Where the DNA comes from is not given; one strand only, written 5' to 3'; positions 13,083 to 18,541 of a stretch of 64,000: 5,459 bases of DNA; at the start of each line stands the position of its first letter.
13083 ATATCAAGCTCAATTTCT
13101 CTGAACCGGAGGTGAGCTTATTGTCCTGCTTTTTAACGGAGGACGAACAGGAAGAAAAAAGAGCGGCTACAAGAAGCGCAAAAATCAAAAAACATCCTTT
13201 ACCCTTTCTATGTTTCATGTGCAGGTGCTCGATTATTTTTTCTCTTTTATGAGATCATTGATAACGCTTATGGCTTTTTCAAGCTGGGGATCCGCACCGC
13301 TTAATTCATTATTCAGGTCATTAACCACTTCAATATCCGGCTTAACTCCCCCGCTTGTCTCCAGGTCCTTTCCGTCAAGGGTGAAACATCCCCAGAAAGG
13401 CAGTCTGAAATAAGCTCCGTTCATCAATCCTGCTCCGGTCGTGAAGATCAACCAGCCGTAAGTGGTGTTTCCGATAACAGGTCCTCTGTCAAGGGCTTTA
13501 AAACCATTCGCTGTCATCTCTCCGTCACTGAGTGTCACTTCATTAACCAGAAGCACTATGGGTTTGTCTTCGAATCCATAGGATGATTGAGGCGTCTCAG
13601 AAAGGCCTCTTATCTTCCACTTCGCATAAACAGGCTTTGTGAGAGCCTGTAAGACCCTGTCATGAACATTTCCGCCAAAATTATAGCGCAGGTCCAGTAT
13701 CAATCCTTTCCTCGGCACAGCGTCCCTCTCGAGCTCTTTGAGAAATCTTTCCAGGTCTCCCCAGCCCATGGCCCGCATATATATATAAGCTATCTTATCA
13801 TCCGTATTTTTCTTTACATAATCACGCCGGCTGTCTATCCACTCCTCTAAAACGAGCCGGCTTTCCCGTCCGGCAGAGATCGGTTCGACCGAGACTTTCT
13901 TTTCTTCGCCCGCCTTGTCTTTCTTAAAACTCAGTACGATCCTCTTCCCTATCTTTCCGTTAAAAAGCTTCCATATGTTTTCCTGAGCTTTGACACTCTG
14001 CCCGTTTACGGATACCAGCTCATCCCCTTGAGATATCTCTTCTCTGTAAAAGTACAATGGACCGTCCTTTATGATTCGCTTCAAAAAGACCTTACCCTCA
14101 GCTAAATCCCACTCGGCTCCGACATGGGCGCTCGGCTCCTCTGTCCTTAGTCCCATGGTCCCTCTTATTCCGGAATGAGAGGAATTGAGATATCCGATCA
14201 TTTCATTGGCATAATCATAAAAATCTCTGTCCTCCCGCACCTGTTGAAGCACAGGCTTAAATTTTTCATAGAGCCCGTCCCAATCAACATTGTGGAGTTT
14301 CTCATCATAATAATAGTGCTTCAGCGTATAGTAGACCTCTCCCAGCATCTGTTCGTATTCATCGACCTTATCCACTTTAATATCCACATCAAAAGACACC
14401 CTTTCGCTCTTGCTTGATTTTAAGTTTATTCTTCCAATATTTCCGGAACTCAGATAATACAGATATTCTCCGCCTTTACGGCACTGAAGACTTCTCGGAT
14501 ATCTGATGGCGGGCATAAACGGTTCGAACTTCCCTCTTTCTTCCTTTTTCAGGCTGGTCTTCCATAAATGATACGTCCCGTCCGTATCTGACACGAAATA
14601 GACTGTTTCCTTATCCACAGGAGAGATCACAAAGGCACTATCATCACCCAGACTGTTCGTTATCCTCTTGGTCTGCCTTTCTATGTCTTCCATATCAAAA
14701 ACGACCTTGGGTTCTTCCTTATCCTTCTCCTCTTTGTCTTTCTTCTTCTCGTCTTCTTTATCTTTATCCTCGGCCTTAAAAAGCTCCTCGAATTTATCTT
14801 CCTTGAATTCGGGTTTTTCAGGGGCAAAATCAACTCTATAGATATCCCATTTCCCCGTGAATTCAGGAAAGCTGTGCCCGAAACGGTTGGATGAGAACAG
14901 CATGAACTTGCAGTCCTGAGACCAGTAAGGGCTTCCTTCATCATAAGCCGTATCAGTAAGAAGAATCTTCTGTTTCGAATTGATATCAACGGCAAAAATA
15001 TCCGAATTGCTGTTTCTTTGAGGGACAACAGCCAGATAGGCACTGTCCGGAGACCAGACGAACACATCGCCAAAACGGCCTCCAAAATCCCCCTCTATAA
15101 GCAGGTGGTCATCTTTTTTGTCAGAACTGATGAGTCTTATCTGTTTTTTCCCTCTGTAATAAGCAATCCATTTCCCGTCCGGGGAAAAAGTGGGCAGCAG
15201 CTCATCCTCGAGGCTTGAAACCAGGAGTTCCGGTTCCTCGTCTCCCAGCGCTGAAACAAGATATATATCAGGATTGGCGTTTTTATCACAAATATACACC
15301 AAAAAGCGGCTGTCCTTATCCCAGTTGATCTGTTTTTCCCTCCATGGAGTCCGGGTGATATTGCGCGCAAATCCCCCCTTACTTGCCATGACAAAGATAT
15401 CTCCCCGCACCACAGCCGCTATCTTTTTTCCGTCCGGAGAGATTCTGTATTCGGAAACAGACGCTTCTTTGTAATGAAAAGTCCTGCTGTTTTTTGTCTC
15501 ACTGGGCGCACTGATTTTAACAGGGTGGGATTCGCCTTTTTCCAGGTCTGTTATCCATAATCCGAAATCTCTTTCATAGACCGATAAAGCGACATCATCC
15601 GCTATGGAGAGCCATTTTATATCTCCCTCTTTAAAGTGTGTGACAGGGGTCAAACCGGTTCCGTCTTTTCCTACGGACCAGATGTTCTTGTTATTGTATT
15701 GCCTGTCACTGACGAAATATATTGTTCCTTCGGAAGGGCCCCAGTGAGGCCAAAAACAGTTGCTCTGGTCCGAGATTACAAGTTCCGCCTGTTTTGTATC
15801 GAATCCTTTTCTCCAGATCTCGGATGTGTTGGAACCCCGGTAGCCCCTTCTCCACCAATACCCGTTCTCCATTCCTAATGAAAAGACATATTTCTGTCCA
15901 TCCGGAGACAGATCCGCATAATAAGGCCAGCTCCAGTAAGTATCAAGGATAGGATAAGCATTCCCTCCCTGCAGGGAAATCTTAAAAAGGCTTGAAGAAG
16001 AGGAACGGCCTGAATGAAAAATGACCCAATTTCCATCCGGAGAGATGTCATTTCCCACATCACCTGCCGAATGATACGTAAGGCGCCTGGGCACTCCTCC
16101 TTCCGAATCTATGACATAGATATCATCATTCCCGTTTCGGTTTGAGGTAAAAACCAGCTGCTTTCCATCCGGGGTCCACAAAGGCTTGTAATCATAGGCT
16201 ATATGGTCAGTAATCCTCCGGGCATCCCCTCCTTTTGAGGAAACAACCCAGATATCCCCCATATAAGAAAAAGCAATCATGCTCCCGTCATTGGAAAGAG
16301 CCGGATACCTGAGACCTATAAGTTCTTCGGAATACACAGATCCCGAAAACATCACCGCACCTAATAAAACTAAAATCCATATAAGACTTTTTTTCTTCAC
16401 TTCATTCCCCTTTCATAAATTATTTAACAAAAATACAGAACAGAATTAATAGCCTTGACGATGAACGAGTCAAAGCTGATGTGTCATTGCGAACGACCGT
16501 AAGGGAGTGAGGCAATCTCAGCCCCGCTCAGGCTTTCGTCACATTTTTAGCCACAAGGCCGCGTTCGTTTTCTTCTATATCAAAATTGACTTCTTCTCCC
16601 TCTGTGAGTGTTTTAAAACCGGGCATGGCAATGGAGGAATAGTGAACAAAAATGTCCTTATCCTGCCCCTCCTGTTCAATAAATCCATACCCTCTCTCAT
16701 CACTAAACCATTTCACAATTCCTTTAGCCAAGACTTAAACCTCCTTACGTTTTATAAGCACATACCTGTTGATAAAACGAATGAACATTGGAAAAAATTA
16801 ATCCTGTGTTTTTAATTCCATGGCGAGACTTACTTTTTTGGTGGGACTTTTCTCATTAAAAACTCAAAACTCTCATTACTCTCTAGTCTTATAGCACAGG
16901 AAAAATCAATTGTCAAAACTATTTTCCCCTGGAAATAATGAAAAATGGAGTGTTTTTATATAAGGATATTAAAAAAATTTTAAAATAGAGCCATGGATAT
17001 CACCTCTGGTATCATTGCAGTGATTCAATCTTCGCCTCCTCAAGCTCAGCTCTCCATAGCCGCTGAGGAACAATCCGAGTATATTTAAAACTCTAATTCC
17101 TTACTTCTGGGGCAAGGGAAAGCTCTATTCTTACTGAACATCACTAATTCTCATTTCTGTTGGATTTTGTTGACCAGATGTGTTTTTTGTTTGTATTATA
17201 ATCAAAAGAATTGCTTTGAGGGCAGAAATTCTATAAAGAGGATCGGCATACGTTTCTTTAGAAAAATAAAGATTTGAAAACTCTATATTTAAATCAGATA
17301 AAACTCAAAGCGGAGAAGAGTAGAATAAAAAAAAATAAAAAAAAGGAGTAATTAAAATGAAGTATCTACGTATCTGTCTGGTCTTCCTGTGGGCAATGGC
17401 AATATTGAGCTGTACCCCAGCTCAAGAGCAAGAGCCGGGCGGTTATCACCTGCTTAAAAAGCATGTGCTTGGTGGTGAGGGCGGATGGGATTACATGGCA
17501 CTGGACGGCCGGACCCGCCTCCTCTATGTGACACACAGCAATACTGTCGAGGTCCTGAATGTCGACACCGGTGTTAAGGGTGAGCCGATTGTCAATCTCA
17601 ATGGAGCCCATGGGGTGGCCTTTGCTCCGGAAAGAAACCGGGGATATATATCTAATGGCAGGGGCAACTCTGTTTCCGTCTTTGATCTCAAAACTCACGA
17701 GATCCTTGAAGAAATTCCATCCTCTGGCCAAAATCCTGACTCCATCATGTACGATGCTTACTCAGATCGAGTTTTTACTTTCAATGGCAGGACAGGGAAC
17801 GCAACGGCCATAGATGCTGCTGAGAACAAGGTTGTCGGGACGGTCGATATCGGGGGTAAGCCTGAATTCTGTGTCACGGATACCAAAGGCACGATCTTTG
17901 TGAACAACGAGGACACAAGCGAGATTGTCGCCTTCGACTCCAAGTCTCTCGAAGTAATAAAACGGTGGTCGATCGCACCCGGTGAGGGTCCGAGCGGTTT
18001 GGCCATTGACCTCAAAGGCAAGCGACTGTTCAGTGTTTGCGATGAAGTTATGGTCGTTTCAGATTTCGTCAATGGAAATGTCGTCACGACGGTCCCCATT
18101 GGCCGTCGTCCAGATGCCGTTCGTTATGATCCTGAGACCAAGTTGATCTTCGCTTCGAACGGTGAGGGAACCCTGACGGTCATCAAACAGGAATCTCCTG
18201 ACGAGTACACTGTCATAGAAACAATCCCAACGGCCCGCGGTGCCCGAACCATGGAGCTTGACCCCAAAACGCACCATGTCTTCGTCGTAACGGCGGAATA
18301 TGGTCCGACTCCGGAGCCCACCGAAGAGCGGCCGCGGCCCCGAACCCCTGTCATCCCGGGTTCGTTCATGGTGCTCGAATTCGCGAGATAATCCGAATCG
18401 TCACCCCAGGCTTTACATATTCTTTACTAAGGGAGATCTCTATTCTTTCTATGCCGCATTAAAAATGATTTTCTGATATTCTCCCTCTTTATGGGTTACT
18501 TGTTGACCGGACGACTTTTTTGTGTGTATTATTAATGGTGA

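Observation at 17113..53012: Nine co-oriented copies of a portable promoter-plus-leader repeat, each directly upstream of an unrelated + strand gene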

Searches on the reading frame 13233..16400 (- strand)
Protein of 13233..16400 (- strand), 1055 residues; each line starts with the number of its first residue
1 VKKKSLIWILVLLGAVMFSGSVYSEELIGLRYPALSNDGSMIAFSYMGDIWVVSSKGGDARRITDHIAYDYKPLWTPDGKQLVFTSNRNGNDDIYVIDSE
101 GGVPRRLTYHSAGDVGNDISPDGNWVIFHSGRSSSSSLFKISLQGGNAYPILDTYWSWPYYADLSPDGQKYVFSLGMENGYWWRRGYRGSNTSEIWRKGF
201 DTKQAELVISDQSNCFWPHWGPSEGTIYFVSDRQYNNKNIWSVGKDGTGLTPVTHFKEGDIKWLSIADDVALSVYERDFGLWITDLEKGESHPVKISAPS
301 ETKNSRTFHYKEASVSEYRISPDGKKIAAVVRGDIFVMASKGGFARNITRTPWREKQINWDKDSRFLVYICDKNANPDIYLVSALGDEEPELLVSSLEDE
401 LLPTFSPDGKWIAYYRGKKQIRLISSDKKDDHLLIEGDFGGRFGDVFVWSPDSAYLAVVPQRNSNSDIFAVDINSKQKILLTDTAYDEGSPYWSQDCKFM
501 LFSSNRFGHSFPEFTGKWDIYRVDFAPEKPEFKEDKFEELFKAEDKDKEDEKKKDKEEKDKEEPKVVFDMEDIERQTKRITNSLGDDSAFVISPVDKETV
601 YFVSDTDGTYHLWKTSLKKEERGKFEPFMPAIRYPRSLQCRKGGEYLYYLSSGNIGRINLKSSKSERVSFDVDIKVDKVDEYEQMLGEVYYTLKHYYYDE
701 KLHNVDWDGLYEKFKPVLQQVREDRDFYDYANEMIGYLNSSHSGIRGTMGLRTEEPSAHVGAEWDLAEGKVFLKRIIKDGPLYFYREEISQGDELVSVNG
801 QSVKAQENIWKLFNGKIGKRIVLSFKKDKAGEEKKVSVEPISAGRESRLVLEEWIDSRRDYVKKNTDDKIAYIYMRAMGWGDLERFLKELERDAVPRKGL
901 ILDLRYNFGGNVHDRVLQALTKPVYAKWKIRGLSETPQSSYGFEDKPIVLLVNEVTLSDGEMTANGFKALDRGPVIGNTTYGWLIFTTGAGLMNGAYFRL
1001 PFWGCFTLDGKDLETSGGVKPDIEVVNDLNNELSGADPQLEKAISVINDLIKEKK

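Call 72: search_protein_families(library=pfam, proteins=[window:13233-16400:-])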
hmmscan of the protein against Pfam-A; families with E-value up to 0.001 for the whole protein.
window:13233-16400:- (1055 aa): 7 families
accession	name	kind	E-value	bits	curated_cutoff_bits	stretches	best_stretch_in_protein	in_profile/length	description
PF07676.18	PD40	-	8.7e-38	127.9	20.9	2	61-96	2-38/38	WD40-like Beta Propeller Repeat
PF03572.23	Peptidase_S41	-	3.2e-23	82.5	24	1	869-1025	1-165/165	Peptidase family S41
PF00930.27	DPPIV_N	-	1.6e-16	60.4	22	1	75-173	243-345/354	Dipeptidyl peptidase IV (DPP IV) N-terminal region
PF14684.11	Tricorn_C1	-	1.3e-12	47.9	24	1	680-736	3-59/59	Tricorn protease C1 domain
PF10282.15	Lactonase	-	2.4e-05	24.2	21.7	0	76-147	252-326/344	Lactonase, 7-bladed beta-propeller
PF14685.13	PDZ_Tricorn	-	3.8e-05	24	25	1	788-838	39-88/88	Tricorn protease PDZ domain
PF25174.1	Beta-prop_THOC3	-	0.00011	21.8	305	0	404-458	220-271/272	THOC3 beta-propeller domain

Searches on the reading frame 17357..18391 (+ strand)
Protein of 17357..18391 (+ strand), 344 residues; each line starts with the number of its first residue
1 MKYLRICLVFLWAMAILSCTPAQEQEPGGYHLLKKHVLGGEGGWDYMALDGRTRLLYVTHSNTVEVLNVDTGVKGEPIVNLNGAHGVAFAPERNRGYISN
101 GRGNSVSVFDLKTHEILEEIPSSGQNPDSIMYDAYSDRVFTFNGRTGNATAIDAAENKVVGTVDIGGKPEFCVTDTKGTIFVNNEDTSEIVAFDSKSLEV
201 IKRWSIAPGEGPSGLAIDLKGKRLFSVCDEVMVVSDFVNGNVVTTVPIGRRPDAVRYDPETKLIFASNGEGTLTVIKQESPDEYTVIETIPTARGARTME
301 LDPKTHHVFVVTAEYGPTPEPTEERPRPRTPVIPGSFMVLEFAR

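Call 12: search_protein_families(library=pfam, proteins=[window:17357-18391:+])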
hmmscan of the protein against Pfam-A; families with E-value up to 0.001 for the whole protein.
window:17357-18391:+ (344 aa): 3 families
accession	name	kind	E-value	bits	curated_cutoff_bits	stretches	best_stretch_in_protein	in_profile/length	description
PF21783.3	YNCE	-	1.4e-10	41.5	27.1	1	47-170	205-329/339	YNCE-like beta-propeller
PF25174.1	Beta-prop_THOC3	-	5.3e-06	26.1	305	0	58-223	20-185/272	THOC3 beta-propeller domain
PF10282.15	Lactonase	-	0.00014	21.6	21.7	0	82-152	244-318/344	Lactonase, 7-bladed beta-propeller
